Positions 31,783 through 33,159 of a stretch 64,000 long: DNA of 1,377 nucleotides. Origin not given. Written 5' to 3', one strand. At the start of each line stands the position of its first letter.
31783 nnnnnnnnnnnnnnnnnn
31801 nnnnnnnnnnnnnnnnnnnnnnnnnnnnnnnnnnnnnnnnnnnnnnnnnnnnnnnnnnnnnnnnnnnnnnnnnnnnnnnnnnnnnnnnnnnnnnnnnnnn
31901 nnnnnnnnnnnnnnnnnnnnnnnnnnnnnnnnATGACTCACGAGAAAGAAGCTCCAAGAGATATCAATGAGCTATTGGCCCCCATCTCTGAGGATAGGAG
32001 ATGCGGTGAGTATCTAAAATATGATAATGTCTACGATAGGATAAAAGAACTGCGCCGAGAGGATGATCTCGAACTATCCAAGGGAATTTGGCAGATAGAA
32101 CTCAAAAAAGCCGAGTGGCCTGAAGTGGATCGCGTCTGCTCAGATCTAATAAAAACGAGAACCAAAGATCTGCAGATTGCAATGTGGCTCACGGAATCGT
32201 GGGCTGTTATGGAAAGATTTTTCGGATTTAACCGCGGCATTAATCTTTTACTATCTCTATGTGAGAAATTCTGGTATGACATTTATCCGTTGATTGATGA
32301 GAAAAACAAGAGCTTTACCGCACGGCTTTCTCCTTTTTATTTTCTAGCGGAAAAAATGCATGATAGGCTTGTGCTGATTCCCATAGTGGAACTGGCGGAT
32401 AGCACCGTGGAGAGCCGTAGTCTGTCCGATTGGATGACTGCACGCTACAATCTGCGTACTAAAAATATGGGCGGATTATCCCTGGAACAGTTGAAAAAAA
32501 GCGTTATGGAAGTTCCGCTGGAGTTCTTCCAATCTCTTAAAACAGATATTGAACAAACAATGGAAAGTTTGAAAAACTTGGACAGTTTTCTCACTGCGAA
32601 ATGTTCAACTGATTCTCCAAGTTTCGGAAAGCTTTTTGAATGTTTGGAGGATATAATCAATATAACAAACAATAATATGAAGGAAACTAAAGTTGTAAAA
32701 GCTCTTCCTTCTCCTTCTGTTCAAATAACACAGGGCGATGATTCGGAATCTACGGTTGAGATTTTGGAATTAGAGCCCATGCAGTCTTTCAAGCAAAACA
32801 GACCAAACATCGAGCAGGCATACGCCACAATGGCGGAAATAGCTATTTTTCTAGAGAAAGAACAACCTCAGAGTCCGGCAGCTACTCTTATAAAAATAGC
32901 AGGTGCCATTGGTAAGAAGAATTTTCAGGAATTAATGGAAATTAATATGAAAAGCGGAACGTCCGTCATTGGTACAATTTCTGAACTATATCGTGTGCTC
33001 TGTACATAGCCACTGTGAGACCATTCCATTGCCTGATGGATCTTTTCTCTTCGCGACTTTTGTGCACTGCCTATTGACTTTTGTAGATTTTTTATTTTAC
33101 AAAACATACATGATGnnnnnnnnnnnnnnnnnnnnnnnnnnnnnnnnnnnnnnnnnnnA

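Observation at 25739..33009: Stand-alone tssK-tssL-tssM-tssA type VI secretion module in a streamlined alphaproteobacterial backbone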

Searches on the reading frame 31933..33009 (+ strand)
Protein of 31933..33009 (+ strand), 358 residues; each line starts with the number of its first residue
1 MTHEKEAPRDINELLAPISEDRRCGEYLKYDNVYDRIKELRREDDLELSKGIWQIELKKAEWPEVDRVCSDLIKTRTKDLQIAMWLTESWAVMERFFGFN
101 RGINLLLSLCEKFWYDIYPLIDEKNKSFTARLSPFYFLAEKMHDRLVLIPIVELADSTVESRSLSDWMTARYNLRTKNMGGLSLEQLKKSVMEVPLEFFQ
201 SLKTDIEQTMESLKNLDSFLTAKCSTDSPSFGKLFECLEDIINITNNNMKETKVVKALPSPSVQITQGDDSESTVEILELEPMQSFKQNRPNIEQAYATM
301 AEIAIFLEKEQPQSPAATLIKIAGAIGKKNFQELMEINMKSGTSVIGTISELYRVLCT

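Call 3: search_protein_families(library=pfam, proteins=[window:31933-33009:+], max_evalue=0.01)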
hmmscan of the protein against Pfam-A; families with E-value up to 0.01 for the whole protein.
window:31933-33009:+ (358 aa): 1 family
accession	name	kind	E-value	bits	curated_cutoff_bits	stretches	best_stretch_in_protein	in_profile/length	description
PF06812.17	ImpA_N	-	2e-30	105.8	26.9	1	15-138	1-117/119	ImpA, N-terminal, type VI secretion system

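Call 4: search_protein_families(library=ncbifam, proteins=[window:31933-33009:+], max_evalue=0.01)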
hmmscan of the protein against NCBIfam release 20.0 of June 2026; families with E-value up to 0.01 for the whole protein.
window:31933-33009:+ (358 aa): 2 families
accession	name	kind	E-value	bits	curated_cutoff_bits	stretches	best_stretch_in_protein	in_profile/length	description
TIGR03363.1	VI_chp_8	equivalog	1.9e-63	215.3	160.85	1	10-336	2-336/353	type VI secretion system protein TssA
TIGR03362.1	VI_chp_7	equivalog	1.9e-17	63.5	230.1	1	12-128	3-105/476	type VI secretion system protein TssA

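Call 13: find_encoding_contigs(protein=window:31933-33009:+, flank=10000, max_places=6)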
Protein window:31933-33009:+ (358 aa): 1 contig read that carries it; 1 place shown.
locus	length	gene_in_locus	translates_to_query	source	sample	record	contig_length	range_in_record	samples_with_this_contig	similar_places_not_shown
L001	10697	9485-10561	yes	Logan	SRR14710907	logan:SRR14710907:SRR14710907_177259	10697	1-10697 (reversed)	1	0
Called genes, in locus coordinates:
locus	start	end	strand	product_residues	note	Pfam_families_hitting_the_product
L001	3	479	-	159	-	?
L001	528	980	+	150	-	PF01713:Smr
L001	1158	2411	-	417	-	PF00579:tRNA-synt_1b, PF22421:SYY_C-terminal (weak)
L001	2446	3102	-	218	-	PF02129:Peptidase_S15, PF00561:Abhydrolase_1, PF12146:Hydrolase_4, PF12697:Abhydrolase_6 (weak), PF20408:Abhydrolase_11, PF00326:Peptidase_S9 (faint)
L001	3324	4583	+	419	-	PF05936:T6SS_VasE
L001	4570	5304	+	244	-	PF09850:DotU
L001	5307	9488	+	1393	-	PF14331:IcmF-related_N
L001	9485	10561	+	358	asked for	PF06812:ImpA_N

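Call 23: find_homologous_proteins(query=window:31933-33009:+, max_evalue=0.00001)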
Query window:31933-33009:+ (358 aa): 168 proteins with E <= 0.00001 among 3280 candidates; the best 120 are listed.
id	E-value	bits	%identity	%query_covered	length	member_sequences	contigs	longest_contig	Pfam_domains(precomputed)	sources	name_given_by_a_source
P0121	1.2e-234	795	100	100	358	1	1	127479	PF06812.18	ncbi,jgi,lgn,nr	ncbi:MAG: type VI secretion system protein TssA [Holosporaceae bacterium]|jgi:type VI secretion syst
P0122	2.3e-133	462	63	97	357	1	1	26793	PF06812.18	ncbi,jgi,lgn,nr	ncbi:MAG: type VI secretion system protein TssA [Holosporaceae bacterium]|jgi:type VI secretion syst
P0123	2.5e-131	456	61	97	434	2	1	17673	PF06812.18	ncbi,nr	ncbi:MAG: type VI secretion system protein TssA [Holosporaceae bacterium]|nr:type VI secretion syste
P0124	1.1e-126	441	58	97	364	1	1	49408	PF06812.18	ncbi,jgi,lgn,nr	ncbi:MAG: type VI secretion system protein TssA [Holosporaceae bacterium]|jgi:type VI secretion syst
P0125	1.1e-125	437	58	97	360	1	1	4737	PF06812.18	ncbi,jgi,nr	ncbi:MAG: type VI secretion system protein TssA [Holosporaceae bacterium]|jgi:type VI secretion syst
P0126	1.0e-123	431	58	97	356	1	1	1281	PF06812.18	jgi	jgi:type VI secretion system protein ImpA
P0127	7.8e-123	428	57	97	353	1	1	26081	PF06812.18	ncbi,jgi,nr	ncbi:MAG: type VI secretion system protein TssA [Holosporaceae bacterium]|jgi:type VI secretion syst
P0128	2.2e-122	426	59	97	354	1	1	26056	PF06812.18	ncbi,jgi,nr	ncbi:MAG: type VI secretion system protein TssA [Holosporaceae bacterium]|jgi:type VI secretion syst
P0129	5.4e-122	425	56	97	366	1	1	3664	PF06812.18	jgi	jgi:type VI secretion system protein ImpA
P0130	4.7e-120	419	56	97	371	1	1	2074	PF06812.18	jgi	jgi:type VI secretion system protein ImpA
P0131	1.3e-119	417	56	97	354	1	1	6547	PF06812.18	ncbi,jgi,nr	ncbi:MAG: type VI secretion system protein TssA [Holosporaceae bacterium]|jgi:type VI secretion syst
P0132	2.9e-119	416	57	97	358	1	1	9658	PF06812.18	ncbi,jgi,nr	ncbi:MAG: type VI secretion system protein TssA [Holosporaceae bacterium]|jgi:type VI secretion syst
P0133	3.9e-119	416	57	97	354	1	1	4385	PF06812.18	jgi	jgi:type VI secretion system protein ImpA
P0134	1.3e-117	411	55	97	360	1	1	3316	PF06812.18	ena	-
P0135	1.7e-117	410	53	97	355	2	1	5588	PF06812.18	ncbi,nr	ncbi:MAG: type VI secretion system protein TssA [Holosporaceae bacterium]|nr:type VI secretion syste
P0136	5.7e-117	409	55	97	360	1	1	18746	PF06812.18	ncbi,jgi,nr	ncbi:MAG: type VI secretion system protein TssA [Holosporaceae bacterium]|jgi:type VI secretion syst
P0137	1.2e-116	407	53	97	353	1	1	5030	PF06812.18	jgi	jgi:type VI secretion system protein ImpA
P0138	1.4e-116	407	55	97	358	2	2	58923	PF06812.18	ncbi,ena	-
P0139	2.1e-115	403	54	95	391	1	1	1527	PF06812.18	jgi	jgi:type VI secretion system protein ImpA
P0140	1.7e-114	400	53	97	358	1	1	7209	PF06812.18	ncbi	-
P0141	2.3e-114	400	52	97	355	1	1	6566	PF06812.18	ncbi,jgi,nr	ncbi:MAG: type VI secretion system protein TssA [Holosporaceae bacterium]|jgi:type VI secretion syst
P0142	4.2e-113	396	52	97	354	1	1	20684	PF06812.18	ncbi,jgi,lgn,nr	ncbi:MAG: type VI secretion system protein TssA [Holosporaceae bacterium]|jgi:type VI secretion syst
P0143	1.2e-112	394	56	97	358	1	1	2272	PF06812.18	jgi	jgi:type VI secretion system protein ImpA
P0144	2.4e-111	390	53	99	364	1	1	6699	PF06812.18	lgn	-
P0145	1.9e-109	384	55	96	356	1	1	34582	PF06812.18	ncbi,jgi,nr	ncbi:MAG: type VI secretion system protein TssA [Holosporaceae bacterium]|jgi:type VI secretion syst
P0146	4.3e-109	383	52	97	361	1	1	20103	PF06812.18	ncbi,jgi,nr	ncbi:MAG: type VI secretion system protein TssA [Holosporaceae bacterium]|jgi:type VI secretion syst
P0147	1.2e-107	378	49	98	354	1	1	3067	PF06812.18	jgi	jgi:type VI secretion system protein ImpA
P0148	2.6e-107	377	53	97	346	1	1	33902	PF06812.18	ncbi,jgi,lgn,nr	ncbi:MAG: type VI secretion system protein TssA [Holosporaceae bacterium]|jgi:type VI secretion syst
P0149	1.3e-106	374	50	97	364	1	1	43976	PF06812.18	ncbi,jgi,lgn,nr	ncbi:MAG: type VI secretion system protein TssA [Holosporaceae bacterium]|jgi:type VI secretion syst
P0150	2.8e-105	370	51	97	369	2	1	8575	PF06812.18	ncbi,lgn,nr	ncbi:MAG: type VI secretion system protein TssA [Holosporaceae bacterium]|nr:type VI secretion syste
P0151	3.0e-105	370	51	97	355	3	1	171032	PF06812.18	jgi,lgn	jgi:type VI secretion system ImpA family protein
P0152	3.3e-104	367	50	97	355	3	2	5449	PF06812.18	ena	-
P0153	1.9e-103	364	49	97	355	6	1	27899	PF06812.18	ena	-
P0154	4.5e-103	363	50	97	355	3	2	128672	PF06812.18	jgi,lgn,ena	-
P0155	1.3e-102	361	49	97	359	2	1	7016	PF06812.18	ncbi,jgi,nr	ncbi:MAG: type VI secretion system protein TssA [Holosporaceae bacterium]|jgi:type VI secretion syst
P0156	2.9e-102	360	48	97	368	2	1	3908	PF06812.18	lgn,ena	-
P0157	3.5e-102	360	49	97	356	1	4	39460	PF06812.18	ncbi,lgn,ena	-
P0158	9.2e-102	359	49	97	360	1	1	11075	PF06812.18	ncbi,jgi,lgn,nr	ncbi:MAG: type VI secretion system protein TssA [Holosporaceae bacterium]|jgi:type VI secretion syst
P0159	1.2e-101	358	49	97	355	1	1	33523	PF06812.18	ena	-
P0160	1.3e-101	358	48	97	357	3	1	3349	PF06812.18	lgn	-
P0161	7.4e-101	356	49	97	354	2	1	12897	PF06812.18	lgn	-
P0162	8.9e-101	355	48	99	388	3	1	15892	PF06812.18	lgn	-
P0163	9.7e-101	355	49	97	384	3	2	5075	PF06812.18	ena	-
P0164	1.6e-100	354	49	97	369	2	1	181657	PF06812.18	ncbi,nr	ncbi:MAG: type VI secretion system protein TssA [Holosporaceae bacterium]|nr:type VI secretion syste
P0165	2.9e-100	354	48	97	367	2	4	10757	PF06812.18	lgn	-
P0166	6.3e-100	353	49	97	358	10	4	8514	PF06812.18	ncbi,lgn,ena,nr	ncbi:MAG: type VI secretion system protein TssA [Alphaproteobacteria bacterium]|nr:type VI secretion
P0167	1.8e-99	351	49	97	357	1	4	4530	PF06812.18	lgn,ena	-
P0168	1.9e-99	351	50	97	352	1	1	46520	PF06812.18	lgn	-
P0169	2.5e-99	351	49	97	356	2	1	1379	PF06812.18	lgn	-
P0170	2.8e-99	350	50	97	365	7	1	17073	PF06812.18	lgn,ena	-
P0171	1.2e-98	348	49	97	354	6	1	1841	PF06812.18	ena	-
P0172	1.2e-98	348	48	97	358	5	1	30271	PF06812.18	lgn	-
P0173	2.2e-98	347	50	97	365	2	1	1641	PF06812.18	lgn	-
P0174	3.9e-98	347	48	97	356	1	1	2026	PF06812.18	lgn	-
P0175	5.7e-98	346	49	97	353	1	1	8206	PF06812.18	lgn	-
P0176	7.1e-97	342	48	97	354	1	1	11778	PF06812.18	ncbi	-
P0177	9.3e-97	342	48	97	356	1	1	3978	PF06812.18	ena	-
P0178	1.6e-96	341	49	97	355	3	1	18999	PF06812.18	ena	-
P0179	1.1e-95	339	47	97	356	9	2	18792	PF06812.18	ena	-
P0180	4.9e-95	336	49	97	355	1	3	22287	PF06812.18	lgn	-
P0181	5.1e-95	336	46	97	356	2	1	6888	PF06812.18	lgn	-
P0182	8.1e-95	336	46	97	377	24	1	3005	PF06812.18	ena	-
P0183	4.5e-94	333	46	97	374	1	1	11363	PF06812.18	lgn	-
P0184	5.8e-94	333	45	99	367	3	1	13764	PF06812.18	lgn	-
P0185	1.8e-93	331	47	97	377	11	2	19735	PF06812.18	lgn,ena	-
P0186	3.9e-93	330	45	97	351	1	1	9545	PF06812.18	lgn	-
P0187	4.3e-93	330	45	97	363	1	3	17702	PF06812.18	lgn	-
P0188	4.4e-93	330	46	97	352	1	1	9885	PF06812.18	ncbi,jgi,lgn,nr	ncbi:MAG: type VI secretion system protein TssA [Holosporaceae bacterium]|jgi:type VI secretion syst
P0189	7.2e-93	329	43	97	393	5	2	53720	PF06812.18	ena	-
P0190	8.9e-93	329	46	96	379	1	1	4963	PF06812.18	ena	-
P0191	2.9e-92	327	46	97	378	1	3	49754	PF06812.18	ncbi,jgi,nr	ncbi:MAG: type VI secretion system protein TssA [Alphaproteobacteria bacterium]|nr:type VI secretion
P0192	7.3e-92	326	46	97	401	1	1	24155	PF06812.18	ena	-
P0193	1.7e-91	325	45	97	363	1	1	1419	PF06812.18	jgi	jgi:type VI secretion system protein ImpA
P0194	4.1e-91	324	47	97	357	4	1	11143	PF06812.18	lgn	-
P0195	6.4e-91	323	44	97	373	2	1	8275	PF06812.18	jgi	jgi:type VI secretion system protein ImpA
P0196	8.7e-91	322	46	93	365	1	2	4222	PF06812.18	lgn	-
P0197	1.0e-89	319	44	96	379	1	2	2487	PF06812.18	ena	-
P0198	2.8e-89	317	44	97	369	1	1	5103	PF06812.18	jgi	jgi:type VI secretion system protein ImpA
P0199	4.8e-89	317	44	93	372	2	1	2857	PF06812.18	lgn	-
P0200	6.3e-88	313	45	96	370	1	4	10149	PF06812.18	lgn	-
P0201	9.1e-88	313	43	97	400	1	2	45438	PF06812.18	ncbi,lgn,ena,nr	ncbi:MAG: type VI secretion system protein TssA [Alphaproteobacteria bacterium]|nr:type VI secretion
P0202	9.7e-88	312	44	96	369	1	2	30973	PF06812.18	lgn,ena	-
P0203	6.3e-87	310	45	96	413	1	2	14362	PF06812.18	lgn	-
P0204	1.3e-86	309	40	97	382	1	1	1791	PF06812.18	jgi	jgi:type VI secretion system ImpA family protein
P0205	3.1e-85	304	43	96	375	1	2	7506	PF06812.18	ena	-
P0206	1.8e-83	298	43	96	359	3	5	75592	PF06812.18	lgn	-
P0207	6.5e-82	293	40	95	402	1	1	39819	PF06812.18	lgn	-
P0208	1.2e-81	292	44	67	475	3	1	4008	PF06812.18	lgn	-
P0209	1.5e-81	292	42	96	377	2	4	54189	PF06812.18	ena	-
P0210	3.6e-81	291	39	95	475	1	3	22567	PF06812.18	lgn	-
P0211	5.5e-78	280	40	97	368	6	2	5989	PF06812.18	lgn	-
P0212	2.0e-76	275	39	97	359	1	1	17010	PF06812.18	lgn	-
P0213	2.6e-76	275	38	96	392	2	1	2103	PF06812.18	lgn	-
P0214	6.8e-76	273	40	97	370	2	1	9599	PF06812.18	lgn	-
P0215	1.5e-71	259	48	74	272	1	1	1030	PF06812.18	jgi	jgi:type VI secretion system protein ImpA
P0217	9.7e-49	184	33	92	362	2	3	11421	PF06812.18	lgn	-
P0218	9.2e-48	181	30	97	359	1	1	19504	PF06812.18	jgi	jgi:type VI secretion system protein ImpA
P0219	4.5e-47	179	34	96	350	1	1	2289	PF06812.18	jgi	jgi:type VI secretion system ImpA family protein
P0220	4.8e-47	179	34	91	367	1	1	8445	PF06812.18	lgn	-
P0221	7.5e-47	178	32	99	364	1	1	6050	PF06812.18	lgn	-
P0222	8.7e-46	175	32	97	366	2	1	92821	PF06812.18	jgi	jgi:type VI secretion system protein ImpA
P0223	8.9e-46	175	32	97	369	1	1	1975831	PF06812.18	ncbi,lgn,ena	-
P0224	2.4e-45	173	33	88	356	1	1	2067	PF06812.18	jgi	jgi:type VI secretion system protein ImpA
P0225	8.0e-45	171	33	94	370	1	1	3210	PF06812.18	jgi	jgi:type VI secretion system ImpA family protein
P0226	8.9e-45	171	31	89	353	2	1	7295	PF06812.18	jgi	jgi:type VI secretion system protein ImpA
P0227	1.9e-44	170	33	91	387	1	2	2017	PF06812.18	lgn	-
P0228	1.1e-43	168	33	91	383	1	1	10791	PF06812.18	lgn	-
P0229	1.3e-43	167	33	94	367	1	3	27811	PF06812.18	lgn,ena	-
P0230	2.7e-43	166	32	97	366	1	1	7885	PF06812.18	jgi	jgi:type VI secretion system protein ImpA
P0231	4.4e-43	166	36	94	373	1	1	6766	PF06812.18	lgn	-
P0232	7.9e-43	165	32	97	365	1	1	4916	PF06812.18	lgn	-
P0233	8.4e-43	165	33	88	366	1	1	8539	PF06812.18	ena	-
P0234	9.8e-43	165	30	97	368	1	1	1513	PF06812.18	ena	-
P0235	1.3e-42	164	33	91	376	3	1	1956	PF06812.18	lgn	-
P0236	1.3e-42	164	32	97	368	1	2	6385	PF06812.18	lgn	-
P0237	2.4e-42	163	31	94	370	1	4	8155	PF06812.18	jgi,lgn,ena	-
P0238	3.6e-42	163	29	97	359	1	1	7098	PF06812.18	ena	-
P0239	3.8e-42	163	32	92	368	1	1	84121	PF06812.18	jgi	jgi:type VI secretion system protein ImpA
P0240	5.0e-42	162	31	94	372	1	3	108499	PF06812.18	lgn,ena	-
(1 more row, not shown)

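Call 24: find_encoding_contigs(protein=P0223, flank=10000, max_places=1)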
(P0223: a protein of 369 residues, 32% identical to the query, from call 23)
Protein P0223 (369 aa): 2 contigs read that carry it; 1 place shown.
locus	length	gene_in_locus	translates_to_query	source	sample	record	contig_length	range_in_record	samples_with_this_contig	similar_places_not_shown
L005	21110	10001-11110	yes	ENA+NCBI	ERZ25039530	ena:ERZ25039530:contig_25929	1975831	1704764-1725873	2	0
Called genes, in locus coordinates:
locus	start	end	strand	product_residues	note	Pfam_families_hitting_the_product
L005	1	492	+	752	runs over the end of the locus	PF03412:Peptidase_C39, PF00664:ABC_membrane, PF00005:ABC_tran, PF02463:SMC_N (faint)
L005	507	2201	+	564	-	PF00664:ABC_membrane, PF02463:SMC_N (faint), PF00005:ABC_tran, PF13304:AAA_21 (faint)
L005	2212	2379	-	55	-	-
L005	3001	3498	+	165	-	-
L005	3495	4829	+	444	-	PF05936:T6SS_VasE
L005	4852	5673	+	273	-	PF09850:DotU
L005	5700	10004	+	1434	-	PF14331:IcmF-related_N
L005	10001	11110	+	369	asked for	PF06812:ImpA_N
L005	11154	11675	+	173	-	PF05591:T6SS_VipA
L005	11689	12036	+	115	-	PF05943:VipB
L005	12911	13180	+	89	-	PF18945:VipB_2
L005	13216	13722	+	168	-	PF05638:T6SS_HCP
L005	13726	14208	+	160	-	PF04965:GPW_gp25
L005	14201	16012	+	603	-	PF05947:T6SS_TssF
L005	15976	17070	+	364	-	PF06996:T6SS_TssG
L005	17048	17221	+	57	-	PF07927:HicA_toxin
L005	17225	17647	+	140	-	PF15919:HicB_lk_antitox, PF15970:HicB-like_2 (weak), PF07878:RHH_5 (weak)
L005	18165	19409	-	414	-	PF00743:FMO-like, PF01266:DAO (faint), PF01494:FAD_binding_3 (weak), PF07992:Pyr_redox_2, PF13450:NAD_binding_8 (weak), PF13738:Pyr_redox_3, PF13434:Lys_Orn_oxgnase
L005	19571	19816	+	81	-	-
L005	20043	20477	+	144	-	-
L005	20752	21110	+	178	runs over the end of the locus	PF04471:Mrr_cat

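Call 25: find_encoding_contigs(protein=P0218, flank=10000, max_places=1)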
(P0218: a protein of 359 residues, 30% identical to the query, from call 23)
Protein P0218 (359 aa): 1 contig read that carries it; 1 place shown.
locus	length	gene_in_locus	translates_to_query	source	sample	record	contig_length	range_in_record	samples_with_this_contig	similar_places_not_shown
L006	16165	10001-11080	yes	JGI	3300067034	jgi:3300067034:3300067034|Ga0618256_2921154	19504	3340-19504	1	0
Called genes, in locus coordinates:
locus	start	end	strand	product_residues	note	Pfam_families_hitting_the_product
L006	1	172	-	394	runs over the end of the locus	PF00383:dCMP_cyt_deam_1, PF14437:MafB19-deam, PF14439:Bd3614-deam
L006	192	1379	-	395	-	-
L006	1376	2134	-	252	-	PF13672:PP2C_2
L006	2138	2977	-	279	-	PF13519:VWA_2 (faint)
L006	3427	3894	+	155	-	-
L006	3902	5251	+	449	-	PF05936:T6SS_VasE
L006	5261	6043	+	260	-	PF09850:DotU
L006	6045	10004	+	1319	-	PF14331:IcmF-related_N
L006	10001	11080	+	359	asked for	PF06812:ImpA_N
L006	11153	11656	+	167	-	PF05591:T6SS_VipA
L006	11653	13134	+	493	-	PF05943:VipB, PF18945:VipB_2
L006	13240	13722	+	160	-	PF05638:T6SS_HCP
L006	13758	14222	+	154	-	PF04965:GPW_gp25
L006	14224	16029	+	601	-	PF05947:T6SS_TssF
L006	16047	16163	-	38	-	?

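Call 46: search_protein_families(library=pfam, proteins=[L005:3001-3498:+, L006:3427-3894:+], max_evalue=1)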
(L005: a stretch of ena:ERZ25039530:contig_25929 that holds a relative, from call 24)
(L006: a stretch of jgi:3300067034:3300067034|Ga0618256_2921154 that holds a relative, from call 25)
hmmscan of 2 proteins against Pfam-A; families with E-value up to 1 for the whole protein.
L005:3001-3498:+ (165 aa): 0 families

L006:3427-3894:+ (155 aa): 0 families

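Call 54: search_solved_structures(query=window:31933-33009:+, max_evalue=0.01)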
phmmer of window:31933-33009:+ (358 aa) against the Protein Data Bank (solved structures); distinct sequences matched with E-value up to 0.01: 2.
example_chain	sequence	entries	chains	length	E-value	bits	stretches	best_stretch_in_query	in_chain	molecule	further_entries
6hs5_A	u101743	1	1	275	1e-27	100.3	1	7-245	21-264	TssA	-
6rju_A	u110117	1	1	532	0.0034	19.6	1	15-157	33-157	Putative type VI secretion protein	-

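Call 66: search_protein_families(library=ncbifam, proteins=[L005:3001-3498:+, L006:3427-3894:+], max_evalue=1)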
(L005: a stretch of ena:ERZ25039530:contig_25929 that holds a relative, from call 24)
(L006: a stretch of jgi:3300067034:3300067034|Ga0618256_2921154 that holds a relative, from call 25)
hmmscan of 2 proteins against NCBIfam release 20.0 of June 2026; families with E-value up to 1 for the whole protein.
L005:3001-3498:+ (165 aa): 1 family
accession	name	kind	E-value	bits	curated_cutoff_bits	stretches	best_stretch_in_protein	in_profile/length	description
NF047847.2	SS_mature_LptM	equivalog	0.31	11.2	27.7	1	15-33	3-21/31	LPS translocon maturation chaperone LptM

L006:3427-3894:+ (155 aa): 0 families
